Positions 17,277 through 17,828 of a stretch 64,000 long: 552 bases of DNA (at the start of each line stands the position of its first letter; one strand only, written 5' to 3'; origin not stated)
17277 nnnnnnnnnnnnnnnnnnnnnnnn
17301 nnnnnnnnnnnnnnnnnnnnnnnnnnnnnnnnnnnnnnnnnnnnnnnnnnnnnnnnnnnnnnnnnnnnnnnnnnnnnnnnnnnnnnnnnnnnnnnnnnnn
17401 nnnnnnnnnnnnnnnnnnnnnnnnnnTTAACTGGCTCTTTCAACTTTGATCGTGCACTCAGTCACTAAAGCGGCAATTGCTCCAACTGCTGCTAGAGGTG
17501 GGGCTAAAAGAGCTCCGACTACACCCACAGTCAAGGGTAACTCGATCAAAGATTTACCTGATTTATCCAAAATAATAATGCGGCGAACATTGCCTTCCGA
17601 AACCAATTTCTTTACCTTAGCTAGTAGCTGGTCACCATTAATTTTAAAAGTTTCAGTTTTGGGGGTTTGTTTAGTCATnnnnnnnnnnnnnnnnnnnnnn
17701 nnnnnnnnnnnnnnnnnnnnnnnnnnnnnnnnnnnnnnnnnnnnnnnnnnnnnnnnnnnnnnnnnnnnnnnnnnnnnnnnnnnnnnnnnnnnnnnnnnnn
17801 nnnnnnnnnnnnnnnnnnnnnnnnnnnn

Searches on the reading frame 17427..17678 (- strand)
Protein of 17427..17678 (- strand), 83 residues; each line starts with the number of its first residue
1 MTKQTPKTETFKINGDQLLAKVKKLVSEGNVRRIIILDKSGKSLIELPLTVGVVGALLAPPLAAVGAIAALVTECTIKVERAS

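Call 6: search_protein_families(library=pfam, proteins=[window:17427-17678:-], max_evalue=0.01)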
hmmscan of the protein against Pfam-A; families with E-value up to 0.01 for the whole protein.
window:17427-17678:- (83 aa): 1 family
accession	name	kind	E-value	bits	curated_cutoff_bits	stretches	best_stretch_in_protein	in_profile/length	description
PF14242.11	DUF4342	-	9.7e-28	96.5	25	1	7-81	4-81/81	Domain of unknown function (DUF4342)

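Call 9: find_related_loci(query=window:17427-17678:-, collection=genome_contigs, flank=3000)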
Query window:17427-17678:- (83 aa) in genome_contigs; peptide patterns used: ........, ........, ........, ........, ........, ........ (x = any residue, [..] = any of these).
600 stretches matched a pattern (row limit reached: there are more); 198 encode a relative of the query (tblastn E <= 1e-3); the best 80 are kept; 80 distinct loci.
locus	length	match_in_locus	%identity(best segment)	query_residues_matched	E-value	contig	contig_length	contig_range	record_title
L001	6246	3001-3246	74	2-81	5e-35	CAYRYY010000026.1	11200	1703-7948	MAG TPA_asm: uncultured Gammaproteobacteria bacterium isolate SRP286056_co1_491 genome assembly, contig: NODE_7482_lengt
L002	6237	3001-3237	75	1-81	8e-34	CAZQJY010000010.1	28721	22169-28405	MAG TPA_asm: uncultured Candidatus Saccharibacteria bacterium isolate SRP344714_co1_231 genome assembly, contig: NODE_32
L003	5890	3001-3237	71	3-81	2e-33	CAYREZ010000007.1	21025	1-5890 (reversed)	MAG TPA_asm: uncultured Gammaproteobacteria bacterium isolate SRP050083_co1_461 genome assembly, contig: NODE_978_length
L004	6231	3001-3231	71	5-81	3e-33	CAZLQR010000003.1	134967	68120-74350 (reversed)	MAG TPA_asm: uncultured Gammaproteobacteria bacterium isolate SRP170004_co1_473 genome assembly, contig: NODE_126_length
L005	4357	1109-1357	66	1-83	3e-33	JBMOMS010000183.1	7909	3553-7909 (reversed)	MAG: Chloroflexota bacterium isolate Betzabe_MAG056 MAG056_183, whole genome shotgun sequence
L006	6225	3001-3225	69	7-81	2e-31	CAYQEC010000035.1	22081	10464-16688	MAG TPA_asm: uncultured Acidimicrobiaceae bacterium isolate binchicken_co89_652 genome assembly, contig: NODE_3979_lengt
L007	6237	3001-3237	66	3-81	9e-31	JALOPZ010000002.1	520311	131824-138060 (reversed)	MAG: Candidatus Margulisiibacteriota bacterium isolate Prado142 scaffold_1, whole genome shotgun sequence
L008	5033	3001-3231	61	5-81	9e-29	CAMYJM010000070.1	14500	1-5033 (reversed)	MAG: uncultured Acidimicrobiaceae bacterium isolate FO_M_Acidobacteriota_19.1 genome assembly, contig: scaffold_6412, wh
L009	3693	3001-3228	64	8-83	2e-28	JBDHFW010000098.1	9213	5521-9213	MAG: Gemmatimonadota bacterium isolate M8-58_Bin_309 M8-58_Bin_309_scaffold_42309, whole genome shotgun sequence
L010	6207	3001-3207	72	13-81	5e-28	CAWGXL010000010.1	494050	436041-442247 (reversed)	MAG: uncultured bacterium isolate MFD09206.bin.2.20 genome assembly, contig: contig_853, whole genome shotgun sequence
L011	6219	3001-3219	63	9-81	3e-28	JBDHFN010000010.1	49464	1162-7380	MAG: Gemmatimonadota bacterium isolate M8-58_Bin_228 M8-58_Bin_228_scaffold_1658, whole genome shotgun sequence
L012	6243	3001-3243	54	1-81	1e-27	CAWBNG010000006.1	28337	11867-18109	MAG: uncultured Chloroflexia bacterium isolate MFD02416.bin.1.275 genome assembly, contig: contig_25302, whole genome sh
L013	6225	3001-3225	75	7-81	2e-27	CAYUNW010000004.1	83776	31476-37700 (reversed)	MAG TPA_asm: uncultured Gammaproteobacteria bacterium isolate binchicken_co274_42 genome assembly, contig: NODE_733_leng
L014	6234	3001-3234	61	3-81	2e-27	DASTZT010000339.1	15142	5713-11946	MAG TPA_asm: Ktedonobacteraceae bacterium isolate SMAG_U2476 k141_160812, whole genome shotgun sequence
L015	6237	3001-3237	58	3-81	2e-27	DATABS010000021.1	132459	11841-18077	MAG TPA_asm: Acidimicrobiia bacterium isolate SMAG_U6704 k141_1941225, whole genome shotgun sequence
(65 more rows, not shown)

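Call 13: find_encoding_contigs(protein=window:17427-17678:-, flank=3000, max_places=10)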
Protein window:17427-17678:- (83 aa): 5 contigs read that carry it; 5 places shown.
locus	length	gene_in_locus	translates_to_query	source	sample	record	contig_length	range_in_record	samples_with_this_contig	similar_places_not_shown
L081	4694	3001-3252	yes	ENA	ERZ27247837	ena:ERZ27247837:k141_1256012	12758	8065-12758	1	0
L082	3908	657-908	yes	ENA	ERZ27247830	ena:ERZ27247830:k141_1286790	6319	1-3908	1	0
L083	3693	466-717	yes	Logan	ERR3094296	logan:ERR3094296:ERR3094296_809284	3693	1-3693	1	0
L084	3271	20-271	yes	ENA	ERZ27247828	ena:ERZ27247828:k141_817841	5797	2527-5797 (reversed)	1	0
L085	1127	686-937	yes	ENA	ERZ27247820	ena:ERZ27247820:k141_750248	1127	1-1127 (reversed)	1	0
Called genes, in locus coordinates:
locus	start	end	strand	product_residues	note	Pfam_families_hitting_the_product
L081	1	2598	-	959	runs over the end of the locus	PF00005:ABC_tran (faint), PF02463:SMC_N (faint), PF03193:RsgA_GTPase (faint), PF13175:AAA_15 (faint), PF13191:AAA_16 (faint), PF13304:AAA_21 (faint), PF17760:UvrA_inter, PF17755:UvrA_DNA-bind, +5 more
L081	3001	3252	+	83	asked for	PF14242:DUF4342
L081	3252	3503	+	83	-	PF18893:DUF5652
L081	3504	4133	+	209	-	PF01810:LysE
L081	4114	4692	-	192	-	?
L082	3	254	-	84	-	?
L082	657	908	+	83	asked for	PF14242:DUF4342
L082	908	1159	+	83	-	PF18893:DUF5652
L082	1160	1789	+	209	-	PF01810:LysE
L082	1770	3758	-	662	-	PF00270:DEAD (faint), PF04851:ResIII, PF13604:AAA_30 (faint), PF17757:UvrB_inter, PF27431:UvrB_3rd, PF00271:Helicase_C, PF12344:UvrB, PF02151:UVR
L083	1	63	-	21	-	?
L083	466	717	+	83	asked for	PF14242:DUF4342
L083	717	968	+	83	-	PF18893:DUF5652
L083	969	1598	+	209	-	PF01810:LysE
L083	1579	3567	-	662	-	PF00270:DEAD (faint), PF04851:ResIII, PF13604:AAA_30 (faint), PF17757:UvrB_inter, PF27431:UvrB_3rd, PF00271:Helicase_C, PF12344:UvrB, PF02151:UVR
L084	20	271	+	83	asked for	PF14242:DUF4342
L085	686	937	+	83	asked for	PF14242:DUF4342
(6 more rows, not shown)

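Call 14: find_homologous_proteins(query=window:17427-17678:-, max_evalue=1e-10)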
Query window:17427-17678:- (83 aa): 3158 proteins with E <= 1e-10 among 3174 candidates; the best 120 are listed.
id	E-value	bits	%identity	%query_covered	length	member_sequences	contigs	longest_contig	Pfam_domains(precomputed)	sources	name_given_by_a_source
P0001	4.5e-43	162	100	100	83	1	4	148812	PF14242.12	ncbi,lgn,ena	-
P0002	1.3e-34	135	89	90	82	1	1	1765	PF14242.12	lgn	-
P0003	1.5e-34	135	81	96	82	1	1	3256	PF14242.12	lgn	-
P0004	4.6e-34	133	81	96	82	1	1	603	PF14242.12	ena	-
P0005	8.7e-34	132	82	94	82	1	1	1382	PF14242.12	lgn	-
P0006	2.2e-33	131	84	99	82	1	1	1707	PF14242.12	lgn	-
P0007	2.4e-33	131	85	94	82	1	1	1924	PF14242.12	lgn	-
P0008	3.8e-33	130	81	100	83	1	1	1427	PF14242.12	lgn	-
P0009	6.0e-32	126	81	94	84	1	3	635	PF14242.12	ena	-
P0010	1.4e-31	125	81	94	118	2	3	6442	PF14242.12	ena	-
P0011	4.8e-31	124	81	93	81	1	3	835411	PF14242.12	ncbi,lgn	-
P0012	8.8e-31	123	76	96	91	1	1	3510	PF14242.12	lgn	-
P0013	1.8e-30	122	77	93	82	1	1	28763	PF14242.12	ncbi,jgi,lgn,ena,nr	ncbi:MAG TPA: DUF4342 domain-containing protein [Candidatus Acidoferrum sp.]|nr:DUF4342 domain-conta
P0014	3.1e-30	121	80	95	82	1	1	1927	PF14242.12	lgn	-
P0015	3.3e-30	121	73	100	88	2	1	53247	PF14242.12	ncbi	ncbi:MAG TPA: DUF4342 domain-containing protein [Candidatus Saccharimonadales bacterium]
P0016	3.4e-30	121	78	93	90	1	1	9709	PF14242.12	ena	-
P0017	4.6e-30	120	78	93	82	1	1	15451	PF14242.12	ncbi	ncbi:MAG: DUF4342 domain-containing protein [Candidatus Saccharibacteria bacterium]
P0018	5.5e-30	120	75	98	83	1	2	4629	PF14242.12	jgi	jgi:CBS domain-containing protein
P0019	6.3e-30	120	77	90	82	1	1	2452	PF14242.12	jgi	jgi:hypothetical protein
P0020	8.2e-30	120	77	100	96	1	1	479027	PF14242.12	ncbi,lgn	-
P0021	8.8e-30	120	77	98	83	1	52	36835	PF14242.12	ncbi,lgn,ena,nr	ncbi:MAG TPA: DUF4342 domain-containing protein [Candidatus Saccharibacteria bacterium]|nr:DUF4342 d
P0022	1.1e-29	119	73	98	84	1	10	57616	PF14242.12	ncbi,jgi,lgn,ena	jgi:hypothetical protein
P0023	1.1e-29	119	75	98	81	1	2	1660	PF14242.12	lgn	-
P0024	1.3e-29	119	73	96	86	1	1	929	PF14242.12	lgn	-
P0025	1.3e-29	119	71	100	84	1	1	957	PF14242.12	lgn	-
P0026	1.4e-29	119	73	98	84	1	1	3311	PF14242.12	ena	-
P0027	1.6e-29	119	75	93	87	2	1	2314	PF14242.12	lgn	-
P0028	1.6e-29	119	76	82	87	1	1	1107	PF14242.12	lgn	-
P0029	1.7e-29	119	76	96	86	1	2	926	PF14242.12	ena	-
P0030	1.7e-29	119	79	93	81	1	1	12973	PF14242.12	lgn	-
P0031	1.7e-29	119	81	90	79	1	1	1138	PF14242.12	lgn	-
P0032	1.9e-29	119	73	95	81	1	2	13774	PF14242.12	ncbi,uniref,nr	ncbi:hypothetical protein A2961_01725 [Candidatus Woesebacteria bacterium RIFCSPLOWO2_01_FULL_39_21]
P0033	2.0e-29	118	76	95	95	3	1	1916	PF14242.12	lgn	-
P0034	2.0e-29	118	77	90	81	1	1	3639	PF14242.12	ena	-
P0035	2.0e-29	118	75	98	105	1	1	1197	PF14242.12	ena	-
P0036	2.1e-29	118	74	98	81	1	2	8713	PF14242.12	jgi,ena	-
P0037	2.2e-29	118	71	95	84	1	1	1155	PF14242.12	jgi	jgi:hypothetical protein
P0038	2.4e-29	118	77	100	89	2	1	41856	PF14242.12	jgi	jgi:hypothetical protein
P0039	2.5e-29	118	77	93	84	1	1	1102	PF14242.12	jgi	jgi:hypothetical protein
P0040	2.6e-29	118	72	98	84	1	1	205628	PF14242.12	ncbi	-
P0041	2.6e-29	118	75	95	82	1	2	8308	PF14242.12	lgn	-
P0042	2.6e-29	118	75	95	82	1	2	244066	PF14242.12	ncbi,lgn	-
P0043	2.7e-29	118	75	98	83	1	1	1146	PF14242.12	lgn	-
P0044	2.7e-29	118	75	95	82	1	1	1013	PF14242.12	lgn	-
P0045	2.8e-29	118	79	90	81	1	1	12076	PF14242.12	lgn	-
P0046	2.8e-29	118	76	100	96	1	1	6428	PF14242.12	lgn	-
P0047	2.9e-29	118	73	98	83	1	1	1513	PF14242.12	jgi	jgi:hypothetical protein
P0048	2.9e-29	118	76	100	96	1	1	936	PF14242.12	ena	-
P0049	2.9e-29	118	79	88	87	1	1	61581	PF14242.12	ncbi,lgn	-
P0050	3.0e-29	118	75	95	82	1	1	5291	PF14242.12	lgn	-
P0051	3.0e-29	118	77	98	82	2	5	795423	PF14242.12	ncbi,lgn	-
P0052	3.1e-29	118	72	98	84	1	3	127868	PF14242.12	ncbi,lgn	-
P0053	3.3e-29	118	77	93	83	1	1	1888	PF14242.12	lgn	-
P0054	3.4e-29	118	78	88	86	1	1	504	PF14242.12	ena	-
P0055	3.5e-29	118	76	100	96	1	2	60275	PF14242.12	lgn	-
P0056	3.5e-29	118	74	94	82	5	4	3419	PF14242.12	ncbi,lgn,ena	-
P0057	3.7e-29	118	78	98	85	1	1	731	PF14242.12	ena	-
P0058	3.8e-29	118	70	96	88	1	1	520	PF14242.12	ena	-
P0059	3.8e-29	118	77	90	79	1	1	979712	PF14242.12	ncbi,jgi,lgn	ncbi:MAG TPA: DUF4342 domain-containing protein [Candidatus Saccharimonadales bacterium]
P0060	3.9e-29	118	74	98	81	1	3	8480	PF14242.12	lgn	-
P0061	3.9e-29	118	75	98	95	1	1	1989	PF14242.12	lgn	-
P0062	3.9e-29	118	75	93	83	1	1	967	PF14242.12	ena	-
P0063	4.2e-29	117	78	98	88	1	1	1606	PF14242.12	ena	-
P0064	4.2e-29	117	74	96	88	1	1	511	PF14242.12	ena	-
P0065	4.2e-29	117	76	96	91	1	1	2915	PF14242.12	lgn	-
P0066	4.3e-29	117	78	98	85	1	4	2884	PF14242.12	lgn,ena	-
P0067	4.5e-29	117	73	96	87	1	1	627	PF14242.12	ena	-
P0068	4.8e-29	117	78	98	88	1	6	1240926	PF14242.12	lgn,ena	-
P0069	5.0e-29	117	73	90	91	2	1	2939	PF14242.12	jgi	jgi:energy-converting hydrogenase Eha subunit C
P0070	5.0e-29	117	78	98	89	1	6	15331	PF14242.12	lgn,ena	-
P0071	5.0e-29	117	78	98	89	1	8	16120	PF14242.12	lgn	-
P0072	5.0e-29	117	78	98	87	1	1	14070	PF14242.12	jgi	jgi:Domain of unknown function (DUF4342)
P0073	5.1e-29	117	73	95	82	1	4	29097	PF14242.12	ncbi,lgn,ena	-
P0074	5.1e-29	117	75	95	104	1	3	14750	PF14242.12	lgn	-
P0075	5.2e-29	117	73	95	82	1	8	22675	PF14242.12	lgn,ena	-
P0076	5.3e-29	117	78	98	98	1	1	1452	PF14242.12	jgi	jgi:hypothetical protein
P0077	5.3e-29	117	77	94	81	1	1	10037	PF14242.12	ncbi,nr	ncbi:MAG: DUF4342 domain-containing protein [Candidatus Roizmanbacteria bacterium]|nr:DUF4342 domain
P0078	5.4e-29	117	75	83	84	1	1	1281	PF14242.12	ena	-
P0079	5.6e-29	117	77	98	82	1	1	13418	PF14242.12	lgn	-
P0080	6.1e-29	117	76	90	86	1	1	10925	PF14242.12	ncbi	-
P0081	6.1e-29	117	79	90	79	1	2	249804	PF14242.12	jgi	-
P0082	6.2e-29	117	74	98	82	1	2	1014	PF14242.12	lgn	-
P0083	6.2e-29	117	74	98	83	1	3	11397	PF14242.12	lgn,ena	-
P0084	6.2e-29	117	81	88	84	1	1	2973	PF14242.12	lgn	-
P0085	6.6e-29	117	74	96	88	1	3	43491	PF14242.12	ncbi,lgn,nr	ncbi:MAG: DUF4342 domain-containing protein [Candidatus Levybacteria bacterium]|nr:DUF4342 domain-co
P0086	6.7e-29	117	73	95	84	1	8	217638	PF14242.12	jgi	-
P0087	7.1e-29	117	75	93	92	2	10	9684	PF14242.12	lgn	-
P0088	7.2e-29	117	75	95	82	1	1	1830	PF14242.12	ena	-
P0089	7.4e-29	117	74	98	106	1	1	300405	PF14242.12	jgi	jgi:hypothetical protein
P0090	7.5e-29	117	73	95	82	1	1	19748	PF14242.12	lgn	-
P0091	7.6e-29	117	73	95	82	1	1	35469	PF14242.12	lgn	-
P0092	7.6e-29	117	73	95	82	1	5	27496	PF14242.12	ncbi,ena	-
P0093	7.6e-29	117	75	93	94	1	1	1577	PF14242.12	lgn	-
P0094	7.9e-29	117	72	95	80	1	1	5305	PF14242.12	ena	-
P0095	8.0e-29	117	72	92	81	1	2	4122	PF14242.12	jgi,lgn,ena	-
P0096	8.0e-29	117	70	96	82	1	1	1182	PF14242.12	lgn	-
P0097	8.2e-29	117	76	90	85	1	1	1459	PF14242.12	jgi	-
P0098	8.3e-29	117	73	93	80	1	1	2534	PF14242.12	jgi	jgi:hypothetical protein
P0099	8.3e-29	116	77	90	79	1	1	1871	PF14242.12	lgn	-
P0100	8.3e-29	116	75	86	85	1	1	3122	PF14242.12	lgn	-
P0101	8.6e-29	116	75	93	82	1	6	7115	PF14242.12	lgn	-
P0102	8.7e-29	116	78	93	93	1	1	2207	PF14242.12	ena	-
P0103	9.0e-29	116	73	95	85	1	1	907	PF14242.12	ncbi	-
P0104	9.4e-29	116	80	90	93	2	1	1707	PF14242.12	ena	-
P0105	9.5e-29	116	77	98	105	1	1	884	PF14242.12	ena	-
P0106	9.6e-29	116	73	95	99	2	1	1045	PF14242.12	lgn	-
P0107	9.6e-29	116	73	95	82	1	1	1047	PF14242.12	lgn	-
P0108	9.9e-29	116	73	95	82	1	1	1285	PF14242.12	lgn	-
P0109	1.0e-28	116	73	95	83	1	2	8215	PF14242.12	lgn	-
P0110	1.1e-28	116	73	98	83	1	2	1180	PF14242.12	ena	-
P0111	1.1e-28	116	74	98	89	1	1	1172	PF14242.12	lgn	-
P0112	1.1e-28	116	73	98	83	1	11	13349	PF14242.12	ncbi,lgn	-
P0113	1.2e-28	116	76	90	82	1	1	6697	PF14242.12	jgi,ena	jgi:hypothetical protein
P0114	1.2e-28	116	73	98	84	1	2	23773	PF14242.12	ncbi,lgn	-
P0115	1.2e-28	116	71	98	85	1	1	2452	PF14242.12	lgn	-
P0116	1.2e-28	116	70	100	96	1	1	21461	PF14242.12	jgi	jgi:hypothetical protein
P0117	1.2e-28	116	77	88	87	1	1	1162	PF14242.12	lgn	-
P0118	1.2e-28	116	73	95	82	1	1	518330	PF14242.12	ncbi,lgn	-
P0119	1.3e-28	116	77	100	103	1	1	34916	PF14242.12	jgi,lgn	jgi:hypothetical protein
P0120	1.3e-28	116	74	93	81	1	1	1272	PF14242.12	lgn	-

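Call 16: find_encoding_contigs(protein=P0011, flank=3000, max_places=4)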
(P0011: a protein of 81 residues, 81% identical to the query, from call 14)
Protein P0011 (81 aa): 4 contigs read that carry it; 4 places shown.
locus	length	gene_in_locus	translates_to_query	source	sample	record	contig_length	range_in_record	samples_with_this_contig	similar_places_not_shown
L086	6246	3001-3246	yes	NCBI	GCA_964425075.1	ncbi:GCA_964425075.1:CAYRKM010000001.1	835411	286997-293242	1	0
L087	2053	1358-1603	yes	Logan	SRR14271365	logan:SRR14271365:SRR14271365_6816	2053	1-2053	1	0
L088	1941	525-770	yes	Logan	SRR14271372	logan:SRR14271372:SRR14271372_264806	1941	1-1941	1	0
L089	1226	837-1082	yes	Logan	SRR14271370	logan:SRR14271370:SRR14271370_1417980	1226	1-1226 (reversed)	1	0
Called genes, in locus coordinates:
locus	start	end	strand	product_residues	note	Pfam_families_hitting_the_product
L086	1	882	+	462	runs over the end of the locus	PF00884:Sulfatase, PF01663:Phosphodiest, PF02995:DUF229, PF16347:SGSH_C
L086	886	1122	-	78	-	PF24717:DUF7672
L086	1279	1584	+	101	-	PF00313:CSD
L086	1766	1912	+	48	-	-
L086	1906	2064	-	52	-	-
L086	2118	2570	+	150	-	PF06983:3-dmu-9_3-mt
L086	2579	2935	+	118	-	PF08818:DUF1801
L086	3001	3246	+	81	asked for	PF14242:DUF4342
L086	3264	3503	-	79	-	-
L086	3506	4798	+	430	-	-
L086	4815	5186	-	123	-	-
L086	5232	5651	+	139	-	PF08818:DUF1801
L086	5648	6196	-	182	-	PF01625:PMSR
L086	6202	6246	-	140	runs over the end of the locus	PF01641:SelR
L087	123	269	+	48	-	-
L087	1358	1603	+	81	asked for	PF14242:DUF4342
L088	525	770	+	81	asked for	PF14242:DUF4342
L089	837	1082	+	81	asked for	PF14242:DUF4342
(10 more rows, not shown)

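Call 17: find_encoding_contigs(protein=P0010, flank=3000, max_places=4)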
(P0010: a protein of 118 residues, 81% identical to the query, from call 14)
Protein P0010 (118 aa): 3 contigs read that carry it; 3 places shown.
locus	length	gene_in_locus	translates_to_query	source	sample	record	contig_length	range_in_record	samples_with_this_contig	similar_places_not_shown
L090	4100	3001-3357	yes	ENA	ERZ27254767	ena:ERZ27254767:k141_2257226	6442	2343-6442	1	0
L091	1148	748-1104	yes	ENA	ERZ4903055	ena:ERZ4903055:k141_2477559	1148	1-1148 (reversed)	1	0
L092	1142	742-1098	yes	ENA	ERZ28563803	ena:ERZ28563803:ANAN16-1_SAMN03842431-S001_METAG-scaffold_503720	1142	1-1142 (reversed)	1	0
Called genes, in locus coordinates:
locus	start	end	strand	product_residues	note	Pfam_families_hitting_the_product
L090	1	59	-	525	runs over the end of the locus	PF12860:PAS_7 (faint), PF00989:PAS, PF08448:PAS_4, PF13188:PAS_8 (weak), PF13426:PAS_9, PF00512:HisKA, PF02518:HATPase_c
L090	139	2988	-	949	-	PF00005:ABC_tran (faint), PF02463:SMC_N (faint), PF03193:RsgA_GTPase (faint), PF13191:AAA_16 (faint), PF13401:AAA_22 (faint), PF13476:AAA_23 (faint), PF17760:UvrA_inter, PF17755:UvrA_DNA-bind, +5 more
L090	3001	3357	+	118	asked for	PF14242:DUF4342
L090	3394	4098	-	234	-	?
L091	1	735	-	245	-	?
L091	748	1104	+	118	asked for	PF14242:DUF4342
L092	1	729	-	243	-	?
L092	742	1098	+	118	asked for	PF14242:DUF4342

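Call 18: find_encoding_contigs(protein=P0003, flank=3000, max_places=4)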
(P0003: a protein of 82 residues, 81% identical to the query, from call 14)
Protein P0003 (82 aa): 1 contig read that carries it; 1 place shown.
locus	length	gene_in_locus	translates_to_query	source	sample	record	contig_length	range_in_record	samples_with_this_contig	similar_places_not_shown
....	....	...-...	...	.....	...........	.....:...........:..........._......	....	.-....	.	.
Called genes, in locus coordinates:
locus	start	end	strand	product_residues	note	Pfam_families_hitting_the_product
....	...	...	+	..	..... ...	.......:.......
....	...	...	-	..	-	-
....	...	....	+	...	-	-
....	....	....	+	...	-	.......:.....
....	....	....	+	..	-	-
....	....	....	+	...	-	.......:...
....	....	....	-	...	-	?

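Call 23: find_encoding_contigs(protein=P0002, flank=3000, max_places=4)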
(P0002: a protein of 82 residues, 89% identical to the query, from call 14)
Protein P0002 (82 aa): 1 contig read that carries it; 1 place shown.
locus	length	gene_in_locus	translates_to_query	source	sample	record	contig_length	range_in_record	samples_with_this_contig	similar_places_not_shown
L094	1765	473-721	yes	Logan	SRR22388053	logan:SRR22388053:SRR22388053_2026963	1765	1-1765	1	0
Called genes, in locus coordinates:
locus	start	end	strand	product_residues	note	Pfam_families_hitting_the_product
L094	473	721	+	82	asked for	PF14242:DUF4342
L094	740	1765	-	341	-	?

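Call 24: find_encoding_contigs(protein=P0007, flank=3000, max_places=4)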
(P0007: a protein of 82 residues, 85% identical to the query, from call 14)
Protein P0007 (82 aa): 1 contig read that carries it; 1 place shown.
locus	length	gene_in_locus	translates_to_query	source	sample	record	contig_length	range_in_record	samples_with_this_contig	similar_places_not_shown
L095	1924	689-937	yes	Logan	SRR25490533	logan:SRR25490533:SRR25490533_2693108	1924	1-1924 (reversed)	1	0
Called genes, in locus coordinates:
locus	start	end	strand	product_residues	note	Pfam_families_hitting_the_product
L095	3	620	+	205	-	?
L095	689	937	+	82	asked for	PF14242:DUF4342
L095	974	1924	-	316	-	?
